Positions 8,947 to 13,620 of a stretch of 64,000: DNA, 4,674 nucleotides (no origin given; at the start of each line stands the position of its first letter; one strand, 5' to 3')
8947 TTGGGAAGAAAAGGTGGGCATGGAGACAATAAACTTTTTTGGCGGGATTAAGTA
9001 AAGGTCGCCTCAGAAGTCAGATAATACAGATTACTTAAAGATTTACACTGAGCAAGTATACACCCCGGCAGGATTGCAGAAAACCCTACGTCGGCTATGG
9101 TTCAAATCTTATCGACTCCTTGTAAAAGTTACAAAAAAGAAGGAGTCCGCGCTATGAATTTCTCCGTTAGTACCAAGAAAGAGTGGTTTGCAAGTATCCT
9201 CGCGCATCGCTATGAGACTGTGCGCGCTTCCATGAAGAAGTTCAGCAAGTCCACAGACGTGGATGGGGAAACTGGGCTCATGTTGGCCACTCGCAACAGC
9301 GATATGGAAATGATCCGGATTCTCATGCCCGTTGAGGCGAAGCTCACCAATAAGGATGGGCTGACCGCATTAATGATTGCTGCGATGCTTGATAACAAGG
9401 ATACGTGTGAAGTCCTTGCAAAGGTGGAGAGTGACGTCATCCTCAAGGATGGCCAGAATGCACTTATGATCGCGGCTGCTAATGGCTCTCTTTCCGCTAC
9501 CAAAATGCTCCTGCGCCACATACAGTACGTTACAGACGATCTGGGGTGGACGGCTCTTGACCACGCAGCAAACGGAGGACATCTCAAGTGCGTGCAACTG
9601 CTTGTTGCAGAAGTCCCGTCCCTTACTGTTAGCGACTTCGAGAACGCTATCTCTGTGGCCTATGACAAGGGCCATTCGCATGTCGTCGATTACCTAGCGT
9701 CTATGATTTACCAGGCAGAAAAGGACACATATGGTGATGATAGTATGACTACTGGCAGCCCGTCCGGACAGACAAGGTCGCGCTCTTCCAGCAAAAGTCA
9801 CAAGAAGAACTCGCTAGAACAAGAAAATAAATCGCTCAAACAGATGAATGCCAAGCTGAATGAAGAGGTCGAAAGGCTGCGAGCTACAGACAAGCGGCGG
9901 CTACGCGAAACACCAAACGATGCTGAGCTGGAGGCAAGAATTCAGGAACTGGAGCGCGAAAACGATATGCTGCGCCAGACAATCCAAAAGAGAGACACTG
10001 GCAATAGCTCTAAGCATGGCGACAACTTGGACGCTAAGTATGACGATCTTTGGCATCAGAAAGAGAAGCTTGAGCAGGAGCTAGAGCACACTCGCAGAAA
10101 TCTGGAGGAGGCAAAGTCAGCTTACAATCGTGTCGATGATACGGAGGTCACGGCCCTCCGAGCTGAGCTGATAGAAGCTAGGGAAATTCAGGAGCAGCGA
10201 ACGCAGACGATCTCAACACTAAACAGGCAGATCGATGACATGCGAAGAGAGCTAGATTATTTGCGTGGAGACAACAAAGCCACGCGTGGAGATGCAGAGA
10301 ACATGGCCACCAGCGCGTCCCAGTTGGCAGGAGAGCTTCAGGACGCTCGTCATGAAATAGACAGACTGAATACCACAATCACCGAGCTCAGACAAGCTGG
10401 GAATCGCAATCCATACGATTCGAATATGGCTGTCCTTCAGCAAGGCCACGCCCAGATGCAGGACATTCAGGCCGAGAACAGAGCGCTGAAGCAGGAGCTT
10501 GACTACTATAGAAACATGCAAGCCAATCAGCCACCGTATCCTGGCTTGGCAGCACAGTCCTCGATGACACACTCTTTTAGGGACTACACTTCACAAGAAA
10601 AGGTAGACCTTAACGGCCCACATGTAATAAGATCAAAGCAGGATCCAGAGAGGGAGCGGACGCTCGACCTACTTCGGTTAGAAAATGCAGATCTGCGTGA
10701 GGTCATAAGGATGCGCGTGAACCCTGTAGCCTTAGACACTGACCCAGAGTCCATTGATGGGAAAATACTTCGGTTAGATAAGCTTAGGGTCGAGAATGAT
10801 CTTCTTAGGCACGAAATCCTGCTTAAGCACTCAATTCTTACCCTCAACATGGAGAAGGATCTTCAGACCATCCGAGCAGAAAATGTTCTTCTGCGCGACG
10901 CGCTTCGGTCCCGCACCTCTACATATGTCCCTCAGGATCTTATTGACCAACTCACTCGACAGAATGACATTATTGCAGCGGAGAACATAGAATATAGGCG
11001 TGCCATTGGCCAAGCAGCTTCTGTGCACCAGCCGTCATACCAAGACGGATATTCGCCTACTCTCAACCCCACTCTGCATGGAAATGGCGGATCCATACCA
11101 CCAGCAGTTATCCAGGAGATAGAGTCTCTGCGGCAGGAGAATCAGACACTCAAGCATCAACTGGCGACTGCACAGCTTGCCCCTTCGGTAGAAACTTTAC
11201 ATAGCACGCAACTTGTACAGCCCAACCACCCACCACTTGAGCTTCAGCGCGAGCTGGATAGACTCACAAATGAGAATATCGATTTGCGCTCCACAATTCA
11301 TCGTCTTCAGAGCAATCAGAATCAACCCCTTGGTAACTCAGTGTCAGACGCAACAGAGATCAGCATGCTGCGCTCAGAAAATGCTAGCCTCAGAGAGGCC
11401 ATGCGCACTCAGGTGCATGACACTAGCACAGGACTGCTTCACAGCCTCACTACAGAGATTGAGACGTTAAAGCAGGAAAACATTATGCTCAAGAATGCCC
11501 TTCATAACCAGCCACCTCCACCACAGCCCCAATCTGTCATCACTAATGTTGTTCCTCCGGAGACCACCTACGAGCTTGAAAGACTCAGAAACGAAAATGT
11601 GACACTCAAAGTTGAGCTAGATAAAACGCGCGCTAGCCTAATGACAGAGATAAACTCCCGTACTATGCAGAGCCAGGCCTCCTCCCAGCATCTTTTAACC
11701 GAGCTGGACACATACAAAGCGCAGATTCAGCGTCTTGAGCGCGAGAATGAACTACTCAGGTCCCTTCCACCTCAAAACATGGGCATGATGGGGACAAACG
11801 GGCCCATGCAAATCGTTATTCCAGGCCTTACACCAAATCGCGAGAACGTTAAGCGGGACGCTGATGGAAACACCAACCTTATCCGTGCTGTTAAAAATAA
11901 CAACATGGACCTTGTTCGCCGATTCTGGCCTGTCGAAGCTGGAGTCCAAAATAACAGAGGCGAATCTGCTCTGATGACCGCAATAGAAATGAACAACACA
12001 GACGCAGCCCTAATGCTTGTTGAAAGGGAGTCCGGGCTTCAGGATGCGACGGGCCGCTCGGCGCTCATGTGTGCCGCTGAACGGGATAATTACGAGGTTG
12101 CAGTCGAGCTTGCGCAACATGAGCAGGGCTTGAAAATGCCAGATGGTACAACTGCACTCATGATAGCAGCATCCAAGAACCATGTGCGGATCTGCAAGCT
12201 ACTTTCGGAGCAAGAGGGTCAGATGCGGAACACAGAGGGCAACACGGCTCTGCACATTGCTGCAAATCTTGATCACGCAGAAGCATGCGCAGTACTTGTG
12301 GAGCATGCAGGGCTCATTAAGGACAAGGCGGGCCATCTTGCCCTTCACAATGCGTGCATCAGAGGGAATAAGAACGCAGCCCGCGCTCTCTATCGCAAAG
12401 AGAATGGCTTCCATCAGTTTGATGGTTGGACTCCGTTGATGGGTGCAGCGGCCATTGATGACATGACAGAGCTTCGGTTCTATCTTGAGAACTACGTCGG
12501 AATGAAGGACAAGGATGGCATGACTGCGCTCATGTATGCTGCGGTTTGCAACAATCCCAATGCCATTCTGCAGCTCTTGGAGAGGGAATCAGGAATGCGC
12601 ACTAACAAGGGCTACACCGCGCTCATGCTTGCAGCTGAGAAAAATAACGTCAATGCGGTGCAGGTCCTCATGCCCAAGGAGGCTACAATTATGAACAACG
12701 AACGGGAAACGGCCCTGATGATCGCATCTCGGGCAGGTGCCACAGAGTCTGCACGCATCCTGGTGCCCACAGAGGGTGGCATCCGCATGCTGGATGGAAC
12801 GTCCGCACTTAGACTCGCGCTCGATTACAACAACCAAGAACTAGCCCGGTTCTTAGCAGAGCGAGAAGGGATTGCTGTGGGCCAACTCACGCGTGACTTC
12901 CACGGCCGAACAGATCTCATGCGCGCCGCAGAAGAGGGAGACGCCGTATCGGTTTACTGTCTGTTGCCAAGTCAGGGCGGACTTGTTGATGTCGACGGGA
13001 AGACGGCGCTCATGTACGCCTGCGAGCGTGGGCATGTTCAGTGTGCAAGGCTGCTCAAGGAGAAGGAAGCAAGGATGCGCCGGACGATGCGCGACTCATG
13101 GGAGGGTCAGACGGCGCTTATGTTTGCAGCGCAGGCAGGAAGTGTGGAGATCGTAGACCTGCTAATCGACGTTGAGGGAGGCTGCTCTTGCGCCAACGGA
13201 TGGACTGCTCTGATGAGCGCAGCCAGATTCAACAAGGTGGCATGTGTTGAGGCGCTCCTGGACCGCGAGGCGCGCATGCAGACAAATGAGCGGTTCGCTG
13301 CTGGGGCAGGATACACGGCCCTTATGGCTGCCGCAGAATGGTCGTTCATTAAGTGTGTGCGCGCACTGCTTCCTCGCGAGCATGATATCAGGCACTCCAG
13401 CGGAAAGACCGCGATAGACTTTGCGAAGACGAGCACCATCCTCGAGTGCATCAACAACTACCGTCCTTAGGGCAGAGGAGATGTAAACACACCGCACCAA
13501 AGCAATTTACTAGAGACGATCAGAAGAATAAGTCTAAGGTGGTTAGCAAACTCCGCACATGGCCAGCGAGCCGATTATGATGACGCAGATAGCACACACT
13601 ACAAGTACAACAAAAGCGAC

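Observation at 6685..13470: Head-to-head inverted duplication of ankyrin/coiled-coil ('21.1'-type) genes sharing a 129-bp bidirectional promoter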

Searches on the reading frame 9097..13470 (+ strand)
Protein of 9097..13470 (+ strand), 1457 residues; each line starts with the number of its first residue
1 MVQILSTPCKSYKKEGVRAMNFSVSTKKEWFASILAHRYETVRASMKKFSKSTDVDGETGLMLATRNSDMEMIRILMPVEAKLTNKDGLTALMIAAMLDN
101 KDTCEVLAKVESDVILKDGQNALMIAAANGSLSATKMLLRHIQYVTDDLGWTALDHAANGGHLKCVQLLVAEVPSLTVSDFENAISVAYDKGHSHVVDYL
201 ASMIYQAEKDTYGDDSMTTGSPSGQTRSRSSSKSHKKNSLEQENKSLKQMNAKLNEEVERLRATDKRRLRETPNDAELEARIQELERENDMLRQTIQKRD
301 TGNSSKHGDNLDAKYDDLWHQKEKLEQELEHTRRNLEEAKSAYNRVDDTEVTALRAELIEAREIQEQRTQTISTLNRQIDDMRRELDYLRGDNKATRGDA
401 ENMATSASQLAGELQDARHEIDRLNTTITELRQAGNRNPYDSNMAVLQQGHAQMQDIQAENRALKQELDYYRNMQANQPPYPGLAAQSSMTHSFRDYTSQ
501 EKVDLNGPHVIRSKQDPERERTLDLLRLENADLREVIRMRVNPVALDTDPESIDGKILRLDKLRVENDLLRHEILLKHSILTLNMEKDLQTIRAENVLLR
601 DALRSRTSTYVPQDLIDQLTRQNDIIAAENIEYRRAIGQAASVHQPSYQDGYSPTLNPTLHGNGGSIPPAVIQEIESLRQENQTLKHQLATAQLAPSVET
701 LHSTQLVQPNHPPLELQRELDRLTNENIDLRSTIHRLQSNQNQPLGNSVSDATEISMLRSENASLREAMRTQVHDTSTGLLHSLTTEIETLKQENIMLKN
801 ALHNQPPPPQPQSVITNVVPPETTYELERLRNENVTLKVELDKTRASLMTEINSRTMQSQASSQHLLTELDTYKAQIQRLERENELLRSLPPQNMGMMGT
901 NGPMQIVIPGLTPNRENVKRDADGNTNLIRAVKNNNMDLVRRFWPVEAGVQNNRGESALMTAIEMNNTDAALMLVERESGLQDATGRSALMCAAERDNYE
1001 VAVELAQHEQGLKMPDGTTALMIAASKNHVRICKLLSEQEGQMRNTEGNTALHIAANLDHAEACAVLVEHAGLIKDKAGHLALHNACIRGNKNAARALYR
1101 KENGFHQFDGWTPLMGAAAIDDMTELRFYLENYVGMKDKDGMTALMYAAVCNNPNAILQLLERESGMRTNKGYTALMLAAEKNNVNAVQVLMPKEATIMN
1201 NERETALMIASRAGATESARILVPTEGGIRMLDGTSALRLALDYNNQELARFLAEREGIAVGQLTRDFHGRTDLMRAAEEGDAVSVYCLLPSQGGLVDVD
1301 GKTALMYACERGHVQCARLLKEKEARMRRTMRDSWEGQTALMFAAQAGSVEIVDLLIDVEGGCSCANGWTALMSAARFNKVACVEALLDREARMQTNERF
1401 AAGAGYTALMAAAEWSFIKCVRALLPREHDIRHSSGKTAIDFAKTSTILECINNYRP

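Call 5: search_protein_families(library=pfam, proteins=[window:9097-13470:+], max_evalue=0.01)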
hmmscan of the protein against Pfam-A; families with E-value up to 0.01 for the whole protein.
window:9097-13470:+ (1457 aa): 7 families
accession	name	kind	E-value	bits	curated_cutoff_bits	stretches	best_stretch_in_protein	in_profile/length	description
PF12796.13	Ank_2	-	7.1e-148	482.1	27.3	16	1274-1358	1-81/90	Ankyrin repeats (3 copies)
PF00023.36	Ank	-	9.5e-66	214.4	21.1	6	1300-1321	1-22/33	Ankyrin repeat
PF13606.12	Ank_3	-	3.6e-53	170.9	22.3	0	1336-1362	1-25/30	Ankyrin repeat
PF13857.12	Ank_5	-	5.3e-47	157.8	27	5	1016-1055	15-56/56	Ankyrin repeats (many copies)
PF13637.12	Ank_4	-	1.4e-41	140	22.7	2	1305-1357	1-50/50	Ankyrin repeats (many copies)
PF05769.16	SIKE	-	0.0045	17.4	24.3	1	400-472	25-93/180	SIKE family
PF07889.17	DUF1664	-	0.0088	16.5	34.6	1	308-383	47-121/124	Protein of unknown function (DUF1664)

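Call 28: list_cluster_members(proteins=[P0001, window:9097-13467:+, window:9154-13467:+, P0111, P0010, P0139, P0037, P0151, P0061, P0132])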
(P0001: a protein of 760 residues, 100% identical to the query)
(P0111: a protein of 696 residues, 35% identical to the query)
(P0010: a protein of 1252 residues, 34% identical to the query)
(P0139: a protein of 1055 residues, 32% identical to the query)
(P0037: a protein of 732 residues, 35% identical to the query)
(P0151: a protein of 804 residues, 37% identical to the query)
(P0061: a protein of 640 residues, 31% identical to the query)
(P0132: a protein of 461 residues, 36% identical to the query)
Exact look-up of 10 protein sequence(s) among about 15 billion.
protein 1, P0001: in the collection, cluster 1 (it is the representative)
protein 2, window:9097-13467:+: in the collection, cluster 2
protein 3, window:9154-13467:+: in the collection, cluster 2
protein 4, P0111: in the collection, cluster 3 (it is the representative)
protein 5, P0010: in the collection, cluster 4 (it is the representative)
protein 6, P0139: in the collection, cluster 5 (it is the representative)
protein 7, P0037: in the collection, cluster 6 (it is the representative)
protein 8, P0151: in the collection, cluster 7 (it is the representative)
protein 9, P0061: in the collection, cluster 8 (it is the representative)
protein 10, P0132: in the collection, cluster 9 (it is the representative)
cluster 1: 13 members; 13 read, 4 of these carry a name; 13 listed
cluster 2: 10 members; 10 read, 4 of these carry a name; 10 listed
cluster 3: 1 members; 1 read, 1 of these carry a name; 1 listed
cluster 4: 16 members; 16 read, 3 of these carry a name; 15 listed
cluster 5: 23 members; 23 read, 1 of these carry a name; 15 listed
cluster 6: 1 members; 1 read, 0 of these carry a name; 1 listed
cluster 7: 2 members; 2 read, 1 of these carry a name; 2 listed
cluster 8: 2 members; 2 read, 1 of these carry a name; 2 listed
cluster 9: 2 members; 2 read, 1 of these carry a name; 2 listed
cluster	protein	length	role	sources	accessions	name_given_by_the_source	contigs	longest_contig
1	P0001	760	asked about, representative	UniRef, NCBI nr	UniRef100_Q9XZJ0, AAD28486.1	Ankyrin-like protein n=1 Tax=Giardia intestinalis TaxID=5741 RepID=Q9XZJ0_GIAIN | ankyrin-like protein [Giardia intestinalis]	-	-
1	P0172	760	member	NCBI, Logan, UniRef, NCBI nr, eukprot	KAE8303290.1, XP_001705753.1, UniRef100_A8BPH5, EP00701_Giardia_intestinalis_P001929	Ankyrin repeat protein 1 [Giardia duodenalis] | Ankyrin repeat protein 1 n=1 Tax=Giardia intestinalis (strain ATCC 50803 / WB clone C6) ... | Ankyrin repeat protein 1 [Giardia intestinalis]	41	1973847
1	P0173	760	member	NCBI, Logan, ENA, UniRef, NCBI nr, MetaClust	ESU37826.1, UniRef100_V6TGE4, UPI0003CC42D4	Hypothetical protein DHA2_17096 [Giardia duodenalis] | Uncharacterized protein n=1 Tax=Giardia intestinalis TaxID=5741 RepID=V6TGE4_GIAIN | Hypothetical protein DHA2_17096 [Giardia intestinalis]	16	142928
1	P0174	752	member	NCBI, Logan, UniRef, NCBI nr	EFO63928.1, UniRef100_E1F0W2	Protein 21.1 [Giardia lamblia P15] | Protein 21.1 n=1 Tax=Giardia intestinalis (strain P15) TaxID=658858 RepID=E1F0W2_GIAIA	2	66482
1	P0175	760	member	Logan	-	-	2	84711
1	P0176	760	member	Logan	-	-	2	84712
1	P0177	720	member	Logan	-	-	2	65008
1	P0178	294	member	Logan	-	-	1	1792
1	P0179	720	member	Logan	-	-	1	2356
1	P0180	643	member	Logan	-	-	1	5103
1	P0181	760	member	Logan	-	-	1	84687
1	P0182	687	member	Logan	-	-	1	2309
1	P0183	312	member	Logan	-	-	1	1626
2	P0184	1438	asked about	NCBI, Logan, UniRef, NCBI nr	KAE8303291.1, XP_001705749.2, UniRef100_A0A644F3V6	Ankyrin repeat protein 1 [Giardia duodenalis] | Ankyrin repeat protein 1 n=1 Tax=Giardia intestinalis (strain ATCC 50803 / WB clone C6) ... | Ankyrin repeat protein 1 [Giardia intestinalis]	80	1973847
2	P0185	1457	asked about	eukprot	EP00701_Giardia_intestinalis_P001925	XP_001705749.1 Protein 21.1 [Giardia lamblia ATCC 50803]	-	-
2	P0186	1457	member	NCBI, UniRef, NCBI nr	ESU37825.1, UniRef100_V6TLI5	Ankyrin repeat protein [Giardia duodenalis] | Ankyrin repeat protein n=1 Tax=Giardia intestinalis TaxID=5741 RepID=V6TLI5_GIAIN | Ankyrin repeat protein [Giardia intestinalis]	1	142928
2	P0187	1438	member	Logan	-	-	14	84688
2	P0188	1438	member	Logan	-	-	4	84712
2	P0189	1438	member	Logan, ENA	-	-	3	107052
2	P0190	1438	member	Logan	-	-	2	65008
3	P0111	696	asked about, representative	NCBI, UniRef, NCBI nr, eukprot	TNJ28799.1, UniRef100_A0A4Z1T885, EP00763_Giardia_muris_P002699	Ankyrin repeat protein 1 [Giardia muris] | Ankyrin repeat protein 1 n=1 Tax=Giardia muris TaxID=5742 RepID=A0A4Z1T885_GIAMU | TNJ28799.1 Ankyrin repeat protein 1 [Giardia muris]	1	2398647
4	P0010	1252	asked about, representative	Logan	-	-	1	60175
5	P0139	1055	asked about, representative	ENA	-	-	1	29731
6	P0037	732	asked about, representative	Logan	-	-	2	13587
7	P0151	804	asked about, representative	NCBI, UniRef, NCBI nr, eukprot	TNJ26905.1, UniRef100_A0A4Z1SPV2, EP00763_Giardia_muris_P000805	Ankyrin repeat protein 1 [Giardia muris] | Ankyrin repeat protein 1 n=1 Tax=Giardia muris TaxID=5742 RepID=A0A4Z1SPV2_GIAMU | TNJ26905.1 Ankyrin repeat protein 1 [Giardia muris]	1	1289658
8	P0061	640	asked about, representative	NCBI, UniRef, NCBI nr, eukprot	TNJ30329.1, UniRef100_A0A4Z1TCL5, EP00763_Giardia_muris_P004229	Ankyrin repeat protein 1 [Giardia muris] | Ankyrin repeat protein 1 n=1 Tax=Giardia muris TaxID=5742 RepID=A0A4Z1TCL5_GIAMU | TNJ30329.1 Ankyrin repeat protein 1 [Giardia muris]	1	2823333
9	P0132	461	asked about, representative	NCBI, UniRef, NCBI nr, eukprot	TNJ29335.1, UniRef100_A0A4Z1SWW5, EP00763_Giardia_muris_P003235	Ankyrin repeat protein 1 [Giardia muris] | Ankyrin repeat protein 1 n=1 Tax=Giardia muris TaxID=5742 RepID=A0A4Z1SWW5_GIAMU | TNJ29335.1 Ankyrin repeat protein 1 [Giardia muris]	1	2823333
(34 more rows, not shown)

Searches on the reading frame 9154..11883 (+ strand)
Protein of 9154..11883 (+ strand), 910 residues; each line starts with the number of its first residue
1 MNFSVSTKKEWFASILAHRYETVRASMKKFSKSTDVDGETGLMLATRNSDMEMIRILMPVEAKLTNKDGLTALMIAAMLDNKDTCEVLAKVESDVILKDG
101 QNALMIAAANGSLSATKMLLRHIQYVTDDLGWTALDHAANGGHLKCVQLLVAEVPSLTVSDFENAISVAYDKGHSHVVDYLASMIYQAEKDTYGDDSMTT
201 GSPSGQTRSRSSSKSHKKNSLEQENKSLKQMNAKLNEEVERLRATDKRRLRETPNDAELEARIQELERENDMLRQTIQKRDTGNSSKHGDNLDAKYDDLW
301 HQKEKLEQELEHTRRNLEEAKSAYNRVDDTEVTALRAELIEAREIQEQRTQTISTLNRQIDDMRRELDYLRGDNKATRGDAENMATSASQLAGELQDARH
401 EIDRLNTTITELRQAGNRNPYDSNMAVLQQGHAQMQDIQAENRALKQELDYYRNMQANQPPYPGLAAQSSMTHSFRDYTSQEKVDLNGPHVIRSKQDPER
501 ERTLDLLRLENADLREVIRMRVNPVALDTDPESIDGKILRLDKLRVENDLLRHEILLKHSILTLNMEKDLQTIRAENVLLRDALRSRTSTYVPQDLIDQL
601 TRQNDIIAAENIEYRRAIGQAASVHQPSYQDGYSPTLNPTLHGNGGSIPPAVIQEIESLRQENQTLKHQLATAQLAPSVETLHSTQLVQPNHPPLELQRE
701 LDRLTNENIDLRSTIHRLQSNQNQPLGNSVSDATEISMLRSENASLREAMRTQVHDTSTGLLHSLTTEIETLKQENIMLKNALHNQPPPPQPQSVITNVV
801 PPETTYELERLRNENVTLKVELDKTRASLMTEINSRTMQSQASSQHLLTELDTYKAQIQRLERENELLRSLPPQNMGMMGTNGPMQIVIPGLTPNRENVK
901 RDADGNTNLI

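Call 64: predict_structure(protein=window:9154-11883:+)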
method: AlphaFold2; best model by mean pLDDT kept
length: 910 residues; sequences in the alignment: 1
mean_pLDDT: 47.0   pTM: 0.24
mean pLDDT of the five models: 47.0, 46.0, 44.4, 42.8, 40.5
residues with pLDDT >= 90: 0; 70-90: 82; 50-70: 296; < 50: 532
segments of 3 or more residues with pLDDT < 50: 1-160, 186-221, 249-256, 278-288, 373-390, 412-429, 455-503, 511-541, 587-593, 616-654, 666-697, 721-733, 776-807, 832-845, 871-902, 906-910
pLDDT, mean of each block of 10 residues (from residue 1): 30 37 35 34 33 29 33 34 32 31 33 36 38 37 32 38 53 51 46 36 30 34 62 71 55 52 69 54 43 73 76 70 56 63 72 73 64 42 42 59 65 41 41 62 73 49 29 26 27 35 50 39 34 42 57 60 60 60 46 53 61 46 29 25 31 54 49 30 26 46 65 57 35 54 55 51 54 50 37 30 48 64 57 43 52 72 68 37 34 40 46
secondary structure, 60 per line:
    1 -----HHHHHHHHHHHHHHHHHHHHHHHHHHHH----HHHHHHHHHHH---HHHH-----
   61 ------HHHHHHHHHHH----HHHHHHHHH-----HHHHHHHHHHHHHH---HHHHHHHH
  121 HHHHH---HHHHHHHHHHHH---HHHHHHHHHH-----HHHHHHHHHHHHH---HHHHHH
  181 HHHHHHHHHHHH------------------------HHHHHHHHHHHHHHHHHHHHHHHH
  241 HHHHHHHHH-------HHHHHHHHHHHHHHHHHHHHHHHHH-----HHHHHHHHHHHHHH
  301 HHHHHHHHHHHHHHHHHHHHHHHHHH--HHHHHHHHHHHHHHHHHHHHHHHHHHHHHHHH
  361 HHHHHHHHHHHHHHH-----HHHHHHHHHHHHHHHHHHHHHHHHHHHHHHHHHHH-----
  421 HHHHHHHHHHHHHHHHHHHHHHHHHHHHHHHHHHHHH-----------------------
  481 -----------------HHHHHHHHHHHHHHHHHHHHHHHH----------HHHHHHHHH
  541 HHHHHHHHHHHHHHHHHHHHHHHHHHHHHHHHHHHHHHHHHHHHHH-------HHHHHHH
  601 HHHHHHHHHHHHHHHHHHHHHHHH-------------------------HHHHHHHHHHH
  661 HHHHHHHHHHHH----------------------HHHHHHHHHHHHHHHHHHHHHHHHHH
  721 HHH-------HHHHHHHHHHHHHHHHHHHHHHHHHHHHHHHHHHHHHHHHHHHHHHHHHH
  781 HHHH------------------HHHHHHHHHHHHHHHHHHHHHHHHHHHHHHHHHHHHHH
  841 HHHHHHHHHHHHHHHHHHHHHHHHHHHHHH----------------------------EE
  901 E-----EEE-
elements in order (helices of 4 or more, strands of 3 or more residues): H6-33 H38-48 H52-55 H67-77 H82-90 H96-109 H113-125 H129-140 H144-153 H159-171 H175-192 H217-249 H257-281 H287-326 H329-375 H381-415 H421-457 H498-521 H532-586 H594-624 H650-672 H695-723 H731-784 H803-870 E899-901 E907-909
